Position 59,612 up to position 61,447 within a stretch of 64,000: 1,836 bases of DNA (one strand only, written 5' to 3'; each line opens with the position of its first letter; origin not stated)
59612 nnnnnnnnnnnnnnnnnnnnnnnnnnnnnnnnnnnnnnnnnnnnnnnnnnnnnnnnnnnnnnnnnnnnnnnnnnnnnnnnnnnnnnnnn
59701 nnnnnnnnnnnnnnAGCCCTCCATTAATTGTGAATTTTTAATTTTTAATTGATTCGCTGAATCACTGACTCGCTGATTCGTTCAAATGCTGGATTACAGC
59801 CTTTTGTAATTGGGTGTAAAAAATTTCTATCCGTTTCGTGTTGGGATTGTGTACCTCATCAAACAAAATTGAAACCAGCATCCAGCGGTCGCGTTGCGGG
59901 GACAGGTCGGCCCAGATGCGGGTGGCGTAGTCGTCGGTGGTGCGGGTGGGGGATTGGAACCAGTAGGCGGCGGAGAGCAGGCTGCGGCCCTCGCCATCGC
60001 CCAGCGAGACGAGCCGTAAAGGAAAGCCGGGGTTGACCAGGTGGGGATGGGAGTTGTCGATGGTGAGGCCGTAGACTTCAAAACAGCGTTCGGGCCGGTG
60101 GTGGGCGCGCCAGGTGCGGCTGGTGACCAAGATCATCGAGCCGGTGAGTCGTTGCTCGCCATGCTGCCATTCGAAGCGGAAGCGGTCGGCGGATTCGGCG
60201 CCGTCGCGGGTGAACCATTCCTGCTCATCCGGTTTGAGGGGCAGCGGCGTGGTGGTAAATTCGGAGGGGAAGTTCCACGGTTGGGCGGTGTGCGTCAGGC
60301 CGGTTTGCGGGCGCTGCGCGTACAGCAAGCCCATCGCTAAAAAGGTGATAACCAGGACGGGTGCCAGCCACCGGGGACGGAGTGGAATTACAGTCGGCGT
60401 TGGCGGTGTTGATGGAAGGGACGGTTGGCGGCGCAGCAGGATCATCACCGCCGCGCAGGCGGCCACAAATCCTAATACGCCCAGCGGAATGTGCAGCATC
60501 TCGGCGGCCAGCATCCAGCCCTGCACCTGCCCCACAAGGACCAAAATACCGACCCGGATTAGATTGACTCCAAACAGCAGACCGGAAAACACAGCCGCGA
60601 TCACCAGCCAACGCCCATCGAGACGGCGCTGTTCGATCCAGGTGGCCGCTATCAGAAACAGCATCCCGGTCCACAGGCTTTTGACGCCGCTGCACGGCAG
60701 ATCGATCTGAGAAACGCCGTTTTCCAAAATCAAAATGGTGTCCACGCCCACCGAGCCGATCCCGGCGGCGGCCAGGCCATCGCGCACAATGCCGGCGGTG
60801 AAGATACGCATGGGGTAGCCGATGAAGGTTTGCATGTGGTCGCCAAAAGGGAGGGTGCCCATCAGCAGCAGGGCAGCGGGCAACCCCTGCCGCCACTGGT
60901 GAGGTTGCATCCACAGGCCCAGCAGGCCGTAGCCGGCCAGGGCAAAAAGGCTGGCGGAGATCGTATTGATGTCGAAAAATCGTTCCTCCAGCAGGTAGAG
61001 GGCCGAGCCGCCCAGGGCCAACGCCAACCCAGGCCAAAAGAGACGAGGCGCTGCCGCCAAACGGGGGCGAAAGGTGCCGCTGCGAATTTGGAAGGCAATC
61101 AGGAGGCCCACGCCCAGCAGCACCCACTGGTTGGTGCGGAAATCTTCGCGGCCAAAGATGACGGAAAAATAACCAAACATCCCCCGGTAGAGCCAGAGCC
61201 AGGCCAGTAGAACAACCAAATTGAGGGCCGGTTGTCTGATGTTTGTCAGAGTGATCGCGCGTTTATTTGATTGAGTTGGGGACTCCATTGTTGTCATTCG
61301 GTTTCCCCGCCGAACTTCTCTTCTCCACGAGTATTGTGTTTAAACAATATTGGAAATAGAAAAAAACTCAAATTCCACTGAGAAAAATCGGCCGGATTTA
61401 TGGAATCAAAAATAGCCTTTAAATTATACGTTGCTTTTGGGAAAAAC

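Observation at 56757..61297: Dedicated exosortase-EpsI fusion paired with a single polytopic VIT-vWA PEP-CTERM substrate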

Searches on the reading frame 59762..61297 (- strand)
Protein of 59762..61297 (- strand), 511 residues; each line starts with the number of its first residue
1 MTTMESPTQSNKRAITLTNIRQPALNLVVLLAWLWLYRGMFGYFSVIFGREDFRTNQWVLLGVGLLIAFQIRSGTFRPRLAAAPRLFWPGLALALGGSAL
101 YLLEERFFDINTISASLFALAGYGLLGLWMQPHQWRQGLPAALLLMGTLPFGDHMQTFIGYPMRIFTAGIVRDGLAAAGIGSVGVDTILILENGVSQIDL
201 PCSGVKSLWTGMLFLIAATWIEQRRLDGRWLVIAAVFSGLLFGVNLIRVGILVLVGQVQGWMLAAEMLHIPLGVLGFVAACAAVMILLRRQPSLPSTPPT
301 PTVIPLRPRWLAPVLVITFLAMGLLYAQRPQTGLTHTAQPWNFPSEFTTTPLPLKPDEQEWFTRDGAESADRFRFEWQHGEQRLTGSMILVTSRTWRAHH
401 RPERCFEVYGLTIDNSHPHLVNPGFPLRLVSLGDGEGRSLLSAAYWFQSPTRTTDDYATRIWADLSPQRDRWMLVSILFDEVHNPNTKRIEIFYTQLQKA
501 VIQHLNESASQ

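Call 3: search_protein_families(library=ncbifam, proteins=[window:59762-61297:-], max_evalue=0.01)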
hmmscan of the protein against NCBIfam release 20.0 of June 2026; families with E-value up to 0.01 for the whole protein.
window:59762-61297:- (511 aa): 10 families
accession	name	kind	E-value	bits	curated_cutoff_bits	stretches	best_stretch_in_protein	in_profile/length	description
TIGR04489.1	exosort_XrtO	exception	1.6e-108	363.4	250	1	65-486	30-451/451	exosortase O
NF033770.1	exosort_XrtT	exception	1.6e-21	76.5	250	1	94-476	65-447/472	exosortase T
NF012182.0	exosortase_XrtQ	exception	9.1e-15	54.8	270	1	62-288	37-255/256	exosortase Q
TIGR04476.1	exosort_XrtN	exception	2.7e-13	49.8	200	1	139-292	94-247/406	exosortase N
TIGR03109.2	exosort_XrtA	exception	8e-11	41.9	208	1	27-289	4-257/261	exosortase A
TIGR02602.1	8TM_EpsH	subfamily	1.8e-10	40.8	105.55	1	90-283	42-232/241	exosortase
TIGR04178.1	exo_archaeo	signature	1.9e-10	40.9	23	1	197-289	2-93/97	exosortase/archaeosortase family protein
TIGR03762.1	archaeo_artC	exception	2.8e-07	30.7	100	1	145-287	130-270/274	archaeosortase C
NF035943.2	exosort_XrtV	exception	0.00054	19.3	313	1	90-286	66-261/270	exosortase V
TIGR04162.1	exo_VPEID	exception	0.0033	16.4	150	1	195-312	204-326/516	exosortase E/protease, VPEID-CTERM system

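Call 4: search_protein_families(library=pfam, proteins=[window:59762-61297:-], max_evalue=0.01)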
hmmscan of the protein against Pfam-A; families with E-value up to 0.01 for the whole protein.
window:59762-61297:- (511 aa): 1 family
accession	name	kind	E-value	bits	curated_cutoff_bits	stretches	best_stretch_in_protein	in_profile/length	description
PF09721.15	Exosortase_EpsH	-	4e-22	79.3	25.7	1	31-289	2-252/254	Transmembrane exosortase (Exosortase_EpsH)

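Call 11: find_homologous_proteins(query=window:59762-61297:-)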
Query window:59762-61297:- (511 aa): 1056 proteins with E <= 0.001 among 8000 candidates; the best 120 are listed.
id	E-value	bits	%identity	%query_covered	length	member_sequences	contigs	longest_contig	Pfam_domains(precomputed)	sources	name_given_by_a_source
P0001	0.0e+0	1169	100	100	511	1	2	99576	PF09721.16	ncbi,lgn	-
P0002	1.2e-267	907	78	99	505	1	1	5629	PF09721.16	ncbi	-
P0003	2.3e-228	777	68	99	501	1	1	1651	PF09721.16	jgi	jgi:exosortase O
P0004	1.6e-217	742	68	95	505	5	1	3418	PF09721.16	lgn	-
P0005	2.6e-216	738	64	99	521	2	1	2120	PF09721.16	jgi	-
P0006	8.9e-215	732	66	93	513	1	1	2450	PF09721.16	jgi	-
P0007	3.4e-214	731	65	99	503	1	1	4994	PF09721.16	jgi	jgi:exosortase O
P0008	8.3e-214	729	66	92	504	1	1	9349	PF09721.16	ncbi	-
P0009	1.6e-213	728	65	99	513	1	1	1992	PF09721.16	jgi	jgi:exosortase O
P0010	3.4e-213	727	63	100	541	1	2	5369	PF09721.16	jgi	jgi:exosortase O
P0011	5.0e-213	727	64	99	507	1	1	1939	PF09721.16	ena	-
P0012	3.5e-212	724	67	92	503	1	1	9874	PF09721.16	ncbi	ncbi:MAG: hypothetical protein Kow0031_16580 [Anaerolineae bacterium]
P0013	6.6e-212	723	66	96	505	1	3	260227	PF09721.16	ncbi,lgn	-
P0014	2.5e-211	721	67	94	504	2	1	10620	PF09721.16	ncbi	-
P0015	1.8e-210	718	63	100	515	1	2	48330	PF09721.16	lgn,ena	-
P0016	2.7e-210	718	63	100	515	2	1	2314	PF09721.16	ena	-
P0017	1.2e-209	716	62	100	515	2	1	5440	PF09721.16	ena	-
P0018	2.9e-207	708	64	98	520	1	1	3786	PF09721.16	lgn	-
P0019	4.3e-207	707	64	100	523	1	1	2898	PF09721.16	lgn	-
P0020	7.6e-207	706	62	99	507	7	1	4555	PF09721.16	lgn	-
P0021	9.2e-207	706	63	99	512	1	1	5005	PF09721.16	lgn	-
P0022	1.2e-206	706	63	100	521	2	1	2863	PF09721.16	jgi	-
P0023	1.3e-206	705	66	95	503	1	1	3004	PF09721.16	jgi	jgi:exosortase O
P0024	1.5e-206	705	62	99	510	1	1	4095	PF09721.16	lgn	-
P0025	1.9e-206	705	66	93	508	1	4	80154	PF09721.16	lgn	-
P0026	3.5e-206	704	66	97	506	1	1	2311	PF09721.16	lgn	-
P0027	3.8e-206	704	66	94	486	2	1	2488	PF09721.16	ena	-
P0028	6.4e-206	703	62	100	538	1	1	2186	PF09721.16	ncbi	-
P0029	6.7e-206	703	65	95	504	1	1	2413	PF09721.16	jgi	-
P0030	1.9e-205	702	62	99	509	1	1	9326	PF09721.16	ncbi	-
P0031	2.6e-205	701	64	99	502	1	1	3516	PF09721.16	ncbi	-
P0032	5.6e-205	700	62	99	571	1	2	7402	PF09721.16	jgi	-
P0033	1.4e-204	699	63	95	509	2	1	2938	PF09721.16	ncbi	-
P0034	1.5e-204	699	63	95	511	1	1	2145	PF09721.16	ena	-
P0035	2.4e-204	698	63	99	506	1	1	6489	PF09721.16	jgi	jgi:exosortase O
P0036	2.5e-204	698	63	99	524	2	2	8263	PF09721.16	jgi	jgi:exosortase O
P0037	3.3e-204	698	64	95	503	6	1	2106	PF09721.16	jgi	-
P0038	4.6e-204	697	62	100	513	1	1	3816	PF09721.16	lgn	-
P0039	5.0e-204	697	65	94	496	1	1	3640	PF09721.16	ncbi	-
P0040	1.0e-203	696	64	95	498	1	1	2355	PF09721.16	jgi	jgi:exosortase O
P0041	1.7e-203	695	64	95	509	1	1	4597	PF09721.16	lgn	-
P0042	2.5e-203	695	62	95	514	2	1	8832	PF09721.16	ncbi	-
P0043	2.7e-203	695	64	95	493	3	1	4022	PF09721.16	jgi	-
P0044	3.0e-203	694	64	93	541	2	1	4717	PF09721.16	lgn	-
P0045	3.2e-203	694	62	99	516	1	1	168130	PF09721.16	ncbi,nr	ncbi:MAG: exosortase O [Anaerolineae bacterium]|nr:exosortase O [Anaerolineae bacterium]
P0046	3.5e-203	694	63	98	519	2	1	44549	PF09721.16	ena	-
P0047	4.1e-203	694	62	99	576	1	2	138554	PF09721.16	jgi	jgi:exosortase O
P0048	6.3e-203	693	62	98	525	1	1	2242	PF09721.16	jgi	jgi:exosortase O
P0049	6.5e-203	693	62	97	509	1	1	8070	PF09721.16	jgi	-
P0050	9.3e-203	693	63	99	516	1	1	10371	PF09721.16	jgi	jgi:exosortase O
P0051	1.6e-202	692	64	94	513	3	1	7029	PF09721.16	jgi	jgi:exosortase O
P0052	3.1e-202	691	60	97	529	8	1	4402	PF09721.16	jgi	-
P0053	3.9e-202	691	61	99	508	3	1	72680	PF09721.16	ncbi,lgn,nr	ncbi:MAG: exosortase O [Chloroflexota bacterium]|nr:exosortase O [Chloroflexota bacterium]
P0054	6.6e-202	690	62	99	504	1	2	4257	PF09721.16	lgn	-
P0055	7.0e-202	690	64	94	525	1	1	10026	PF09721.16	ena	-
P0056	8.6e-202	690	62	97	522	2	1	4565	PF09721.16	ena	-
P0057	1.2e-201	689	60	99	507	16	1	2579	PF09721.16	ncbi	-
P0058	1.2e-201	689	64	95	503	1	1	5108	PF09721.16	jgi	jgi:exosortase O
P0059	1.6e-201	689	61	99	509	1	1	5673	PF09721.16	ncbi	-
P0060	2.2e-201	688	62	99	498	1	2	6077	PF09721.16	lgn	-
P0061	3.0e-201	688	61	100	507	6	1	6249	PF09721.16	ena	-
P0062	3.1e-201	688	63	92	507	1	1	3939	PF09721.16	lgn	-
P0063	3.9e-201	687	63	95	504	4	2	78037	PF09721.16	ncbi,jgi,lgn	-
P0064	3.9e-201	687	62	100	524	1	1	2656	PF09721.16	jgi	-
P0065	4.0e-201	687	62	100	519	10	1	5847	PF09721.16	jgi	jgi:exosortase O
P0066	5.5e-201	687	60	99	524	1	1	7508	PF09721.16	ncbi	-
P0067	9.1e-201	686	62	98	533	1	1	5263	PF09721.16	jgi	jgi:exosortase O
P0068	1.1e-200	686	63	95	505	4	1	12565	PF09721.16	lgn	-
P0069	1.1e-200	686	58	99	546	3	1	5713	PF09721.16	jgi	-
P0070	1.4e-200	686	62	95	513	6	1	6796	PF09721.16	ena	-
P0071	1.6e-200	685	62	95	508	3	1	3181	PF09721.16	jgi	jgi:exosortase O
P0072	1.7e-200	685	63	94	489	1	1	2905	PF09721.16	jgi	jgi:exosortase O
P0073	5.2e-200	684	60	99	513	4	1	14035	PF09721.16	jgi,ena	-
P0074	5.4e-200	684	61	99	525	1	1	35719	PF09721.16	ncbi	-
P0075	7.6e-200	683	60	100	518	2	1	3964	PF09721.16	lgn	-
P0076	7.6e-200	683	62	95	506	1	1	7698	PF09721.16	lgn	-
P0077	8.9e-200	683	62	97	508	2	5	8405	PF09721.16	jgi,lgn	jgi:exosortase O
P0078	1.5e-199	682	60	97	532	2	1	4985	PF09721.16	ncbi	-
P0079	1.8e-199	682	60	98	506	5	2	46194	PF09721.16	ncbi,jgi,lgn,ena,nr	ncbi:MAG: exosortase O [Chloroflexi bacterium]|nr:MAG: exosortase O [Chloroflexota bacterium]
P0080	2.9e-199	681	62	92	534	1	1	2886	PF09721.16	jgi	jgi:exosortase O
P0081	3.0e-199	681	60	100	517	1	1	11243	PF09721.16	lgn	-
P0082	3.4e-199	681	63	96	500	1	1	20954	PF09721.16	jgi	jgi:exosortase O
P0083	5.0e-199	680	61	98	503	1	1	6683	PF09721.16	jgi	-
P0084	2.6e-198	678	63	94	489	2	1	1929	PF09721.16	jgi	-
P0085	2.6e-198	678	60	99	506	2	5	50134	PF09721.16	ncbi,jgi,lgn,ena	-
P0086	3.1e-198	678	68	55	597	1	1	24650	PF09721.16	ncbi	ncbi:MAG: hypothetical protein Kow0063_31260 [Anaerolineae bacterium]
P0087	3.8e-198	678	62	95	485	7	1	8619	PF09721.16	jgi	jgi:exosortase O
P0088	7.2e-198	677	61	99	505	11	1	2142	PF09721.16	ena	-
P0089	7.3e-198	677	60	99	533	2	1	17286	PF09721.16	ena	-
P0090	9.3e-198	676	60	94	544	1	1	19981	PF09721.16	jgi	jgi:exosortase/archaeosortase family protein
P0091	9.8e-198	676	64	93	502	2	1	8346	PF09721.16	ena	-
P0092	2.2e-197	675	60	95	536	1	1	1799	PF09721.16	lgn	-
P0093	2.7e-197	675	60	97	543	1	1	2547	PF09721.16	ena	-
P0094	2.9e-197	675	62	94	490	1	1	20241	PF09721.16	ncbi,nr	ncbi:MAG: exosortase O [Chloroflexi bacterium]|nr:exosortase O [Chloroflexota bacterium]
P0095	3.0e-197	675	62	97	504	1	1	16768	PF09721.16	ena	-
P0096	3.1e-197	675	59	99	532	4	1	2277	PF09721.16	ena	-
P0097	3.3e-197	674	62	97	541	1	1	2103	PF09721.16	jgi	jgi:exosortase O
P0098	4.6e-197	674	58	97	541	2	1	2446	PF09721.16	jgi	jgi:exosortase/archaeosortase family protein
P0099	7.5e-197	673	62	94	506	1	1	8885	PF09721.16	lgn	-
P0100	9.6e-197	673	61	94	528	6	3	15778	PF09721.16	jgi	jgi:exosortase O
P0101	9.9e-197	673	60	99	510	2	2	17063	PF09721.16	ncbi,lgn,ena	-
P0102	1.0e-196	673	63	95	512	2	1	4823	PF09721.16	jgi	jgi:exosortase O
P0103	1.1e-196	673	63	95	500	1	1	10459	PF09721.16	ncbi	-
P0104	1.3e-196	673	58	97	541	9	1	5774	PF09721.16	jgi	jgi:exosortase/archaeosortase family protein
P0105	1.7e-196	672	63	96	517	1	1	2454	PF09721.16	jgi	jgi:exosortase O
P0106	1.7e-196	672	66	59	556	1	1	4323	PF09721.16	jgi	jgi:exosortase/archaeosortase family protein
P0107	1.8e-196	672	62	95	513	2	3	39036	PF09721.16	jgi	jgi:exosortase O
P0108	2.6e-196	672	58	100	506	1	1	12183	PF09721.16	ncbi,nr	ncbi:MAG: exosortase O [Chloroflexi bacterium]|nr:exosortase O [Chloroflexota bacterium]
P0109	3.0e-196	671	63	95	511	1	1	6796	PF09721.16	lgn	-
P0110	4.1e-196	671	62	95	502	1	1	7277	PF09721.16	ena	-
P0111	4.4e-196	671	61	99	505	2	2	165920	PF09721.16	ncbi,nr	ncbi:MAG: exosortase O [Anaerolineaceae bacterium]|nr:exosortase O [Anaerolineaceae bacterium] MCB91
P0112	4.4e-196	671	62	94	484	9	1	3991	PF09721.16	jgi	jgi:exosortase O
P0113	4.9e-196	671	61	96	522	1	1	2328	PF09721.16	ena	-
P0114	6.9e-196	670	61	98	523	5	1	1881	PF09721.16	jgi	-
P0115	7.8e-196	670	58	97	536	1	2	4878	PF09721.16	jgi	jgi:exosortase O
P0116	8.0e-196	670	60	98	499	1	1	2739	PF09721.16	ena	-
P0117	8.5e-196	670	63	91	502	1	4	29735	PF09721.16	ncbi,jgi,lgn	-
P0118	9.6e-196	670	60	98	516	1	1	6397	PF09721.16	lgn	-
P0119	1.2e-195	669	64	95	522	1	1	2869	PF09721.16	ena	-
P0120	1.2e-195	669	60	98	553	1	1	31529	PF09721.16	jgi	jgi:exosortase O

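Call 13: find_related_loci(query=A1, collection=genome_contigs, flank=10000)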
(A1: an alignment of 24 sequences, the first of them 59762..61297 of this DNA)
Query A1 (511 aa) in genome_contigs; peptide patterns used: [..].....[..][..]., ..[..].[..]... (x = any residue, [..] = any of these).
363 stretches matched a pattern; 106 encode a relative of the query (tblastn E <= 1e-3); the best 80 are kept; 80 distinct loci.
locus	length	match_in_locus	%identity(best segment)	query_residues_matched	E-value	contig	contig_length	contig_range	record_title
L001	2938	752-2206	63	24-511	0e+0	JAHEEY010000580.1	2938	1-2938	MAG: Chloroflexota bacterium isolate Ww301 NODE_163719_length_2938_cov_4.692581, whole genome shotgun sequence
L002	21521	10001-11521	64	1-510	0e+0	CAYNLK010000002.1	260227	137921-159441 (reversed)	MAG TPA_asm: uncultured Caldilineaceae bacterium isolate binchicken_co44_236 genome assembly, contig: NODE_31_length_260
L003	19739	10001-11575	61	1-511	0e+0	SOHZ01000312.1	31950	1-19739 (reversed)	MAG: Anaerolineales bacterium isolate E26_bin7 NODE_20_length_31950_cov_16.570340, whole genome shotgun sequence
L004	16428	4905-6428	60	12-504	0e+0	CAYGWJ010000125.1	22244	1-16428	MAG TPA_asm: uncultured Anaerolineae bacterium isolate ERP119294_co2_411 genome assembly, contig: k141_2999293, whole ge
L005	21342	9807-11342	62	1-506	0e+0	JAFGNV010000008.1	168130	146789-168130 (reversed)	MAG: Anaerolineae bacterium isolate Zod_Metabat.569 k87_746729, whole genome shotgun sequence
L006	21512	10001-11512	62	1-505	0e+0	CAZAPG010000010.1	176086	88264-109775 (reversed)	MAG TPA_asm: uncultured Caldilineaceae bacterium isolate binchicken_co350_69 genome assembly, contig: NODE_79_length_176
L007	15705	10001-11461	58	20-510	0e+0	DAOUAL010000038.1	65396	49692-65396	MAG TPA_asm: Anaerolineae bacterium isolate H63_652 k137_341906, whole genome shotgun sequence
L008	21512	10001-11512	61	1-506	0e+0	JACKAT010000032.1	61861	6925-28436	MAG: Anaerolineales bacterium isolate HK-STAS-CHLO-2 HK-STAS-CHLO-2_32, whole genome shotgun sequence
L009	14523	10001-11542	59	2-511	0e+0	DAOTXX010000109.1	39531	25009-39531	MAG TPA_asm: Thermoflexales bacterium isolate H21_290 k133_176599, whole genome shotgun sequence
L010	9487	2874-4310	61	33-507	0e+0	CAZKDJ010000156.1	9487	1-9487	MAG TPA_asm: uncultured Anaerolineales bacterium isolate binchicken_co116_320 genome assembly, contig: NODE_8289_length_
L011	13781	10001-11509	61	1-505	0e+0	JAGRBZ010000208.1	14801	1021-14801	MAG: Anaerolineae bacterium isolate HKST-UBA12 NODE_208_length_14801_cov_10.255977, whole genome shotgun sequence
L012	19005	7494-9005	60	1-507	0e+0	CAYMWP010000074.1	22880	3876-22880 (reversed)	MAG TPA_asm: uncultured Anaerolineales bacterium isolate binchicken_co334_151 genome assembly, contig: NODE_3741_length_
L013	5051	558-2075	61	10-508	0e+0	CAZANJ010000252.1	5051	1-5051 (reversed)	MAG TPA_asm: uncultured Anaerolineales bacterium isolate binchicken_co8_337 genome assembly, contig: NODE_33402_length_5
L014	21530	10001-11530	58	1-507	0e+0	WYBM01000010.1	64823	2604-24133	MAG: Ardenticatenaceae bacterium isolate CFX1 k127_101273, whole genome shotgun sequence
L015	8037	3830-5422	59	1-501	0e+0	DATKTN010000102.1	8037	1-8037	MAG TPA_asm: Anaerolineae bacterium isolate SMAG_U14082 k141_1316252, whole genome shotgun sequence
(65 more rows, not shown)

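Call 30: predict_structure(alignment_id=A1)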
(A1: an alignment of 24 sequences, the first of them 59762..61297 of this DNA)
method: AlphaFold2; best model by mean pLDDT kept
length: 511 residues; sequences in the alignment: 24
mean_pLDDT: 75.8   pTM: 0.62
mean pLDDT of the five models: 75.8, 69.3, 67.8, 66.4, 61.0
residues with pLDDT >= 90: 67; 70-90: 300; 50-70: 108; < 50: 36
segments of 3 or more residues with pLDDT < 50: 1-17, 194-202, 297-301, 398-400
pLDDT, mean of each block of 10 residues (from residue 1): 39 48 89 88 70 71 84 78 87 92 74 77 90 82 76 55 74 79 66 47 59 82 77 88 84 79 76 83 85 56 69 93 77 59 87 79 72 89 88 65 59 74 84 76 88 74 61 88 77 91 81 53
secondary structure, 60 per line:
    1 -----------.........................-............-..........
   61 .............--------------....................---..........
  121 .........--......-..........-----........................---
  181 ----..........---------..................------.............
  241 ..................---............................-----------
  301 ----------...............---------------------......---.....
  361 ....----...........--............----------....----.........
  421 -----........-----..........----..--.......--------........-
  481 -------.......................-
elements in order: H12-36 H38-49 H51-73 H88-107 H111-129 H132-137 H139-148 H154-177 H185-194 H204-221 H228-258 H262-289 H311-325 E347-352 H356-364 E369-379 E382-393 H404-407 E412-420 E426-433 E439-448 H457-463 E472-479 H488-510

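Call 32: search_solved_structures(query=A1, max_evalue=1)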
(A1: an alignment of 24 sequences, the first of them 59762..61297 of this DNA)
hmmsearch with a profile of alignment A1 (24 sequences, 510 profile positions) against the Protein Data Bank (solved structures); distinct sequences matched with E-value up to 1: 1.
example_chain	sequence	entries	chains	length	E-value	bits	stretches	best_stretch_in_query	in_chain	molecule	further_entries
5j5u_A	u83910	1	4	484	0.81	11.6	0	447-506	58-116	RagB/SusD domain protein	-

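Call 34: fold_search(model_id=the predicted structure, library=pdb)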
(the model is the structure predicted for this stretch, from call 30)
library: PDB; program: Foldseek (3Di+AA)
matches with E <= 10: 345; with E <= 0.001: 0
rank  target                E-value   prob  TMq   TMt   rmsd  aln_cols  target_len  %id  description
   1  5gwo_D                2.3e-01  0.21  0.10  0.22  13.8       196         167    9  Crystal structure of RCAR3:PP2C S265F/I267M with (+)-ABA (released 2017-09-13)
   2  5zcu_C                2.7e-01  0.20  0.10  0.22  13.4       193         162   10  Crystal structure of RCAR3:PP2C wild-type with pyrabactin (released 2019-03-06)
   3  5zcl_D                2.8e-01  0.18  0.10  0.22  14.2       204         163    8  Crystal structure of OsPP2C50 I267L:OsPYL/RCAR3 with (+)-ABA (released 2019-03-06)
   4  5gwo_C                3.4e-01  0.16  0.10  0.22  13.9       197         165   10  Crystal structure of RCAR3:PP2C S265F/I267M with (+)-ABA (released 2017-09-13)
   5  3kay_B                3.7e-01  0.20  0.12  0.25  13.6       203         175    9  Crystal structure of abscisic acid receptor PYL1 (released 2009-12-08)
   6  6v8s_J                3.7e-01  0.16  0.11  0.25  12.6       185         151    9  Crystal structure of Ara h 8.0201 (released 2020-12-16)
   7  6v8m_A                3.9e-01  0.13  0.11  0.23  12.7       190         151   10  Crystal structure of Ara h 8.0201 (released 2020-12-16)
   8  9g2r_E                3.9e-01  0.08  0.07  0.13  29.2       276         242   12  Endophilin B1 dimers bound to nanodiscs (released 2024-08-07)
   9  3r6p                  4.2e-01  0.18  0.10  0.21  10.7       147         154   12  Crystal structure of abscisic acid-bound PYL10 (released 2011-12-21)
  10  4pws                  4.4e-01  0.38  0.13  0.29   8.3       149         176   12  Crystal structure of secreted proline rich antigen MTC28 (Rv0040c) at 2.15 A with bound chloride from Mycobacterium tube (released 2015-03-25)
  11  3vqx_D                4.4e-01  0.21  0.11  0.18  11.3       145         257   11  Crystal structure of the catalytic domain of pyrrolysyl-tRNA synthetase in triclinic crystal form (released 2013-01-02)
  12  5zch_D                4.6e-01  0.14  0.10  0.23  14.5       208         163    9  Crystal structure of OsPP2C50 I267W:OsPYL/RCAR3 with (+)-ABA (released 2019-03-06)
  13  5mmq_A                4.8e-01  0.15  0.10  0.19  13.8       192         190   10  ABA RECEPTOR FROM CITRUS, CSPYL1 (released 2017-08-02)
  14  7z1p                  5.3e-01  0.13  0.09  0.19  15.9       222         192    8  X-ray crystal structure of SLPYL1-E151D mutant (released 2022-07-13)
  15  5zch_C                5.8e-01  0.14  0.10  0.23  13.4       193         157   10  Crystal structure of OsPP2C50 I267W:OsPYL/RCAR3 with (+)-ABA (released 2019-03-06)
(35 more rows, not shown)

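Call 54: find_encoding_contigs(protein=P0001, flank=10000, max_places=3)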
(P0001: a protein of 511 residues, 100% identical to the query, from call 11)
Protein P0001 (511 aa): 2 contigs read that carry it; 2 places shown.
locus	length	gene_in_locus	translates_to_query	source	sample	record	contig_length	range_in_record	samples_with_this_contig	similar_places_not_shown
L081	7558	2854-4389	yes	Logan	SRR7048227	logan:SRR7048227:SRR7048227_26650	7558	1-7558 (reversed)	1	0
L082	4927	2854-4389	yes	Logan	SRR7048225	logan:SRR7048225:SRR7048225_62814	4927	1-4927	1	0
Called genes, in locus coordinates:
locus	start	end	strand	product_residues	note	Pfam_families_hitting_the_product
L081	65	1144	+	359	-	PF08240:ADH_N, PF00107:ADH_zinc_N, PF13602:ADH_zinc_N_2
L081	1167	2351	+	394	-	PF02746:MR_MLE_N, PF13378:MR_MLE_C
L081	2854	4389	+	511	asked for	PF09721:Exosortase_EpsH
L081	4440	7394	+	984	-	PF08487:VIT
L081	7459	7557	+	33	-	?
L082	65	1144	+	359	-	PF08240:ADH_N, PF00107:ADH_zinc_N, PF13602:ADH_zinc_N_2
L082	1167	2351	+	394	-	PF02746:MR_MLE_N, PF13378:MR_MLE_C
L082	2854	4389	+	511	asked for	PF09721:Exosortase_EpsH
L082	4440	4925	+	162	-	?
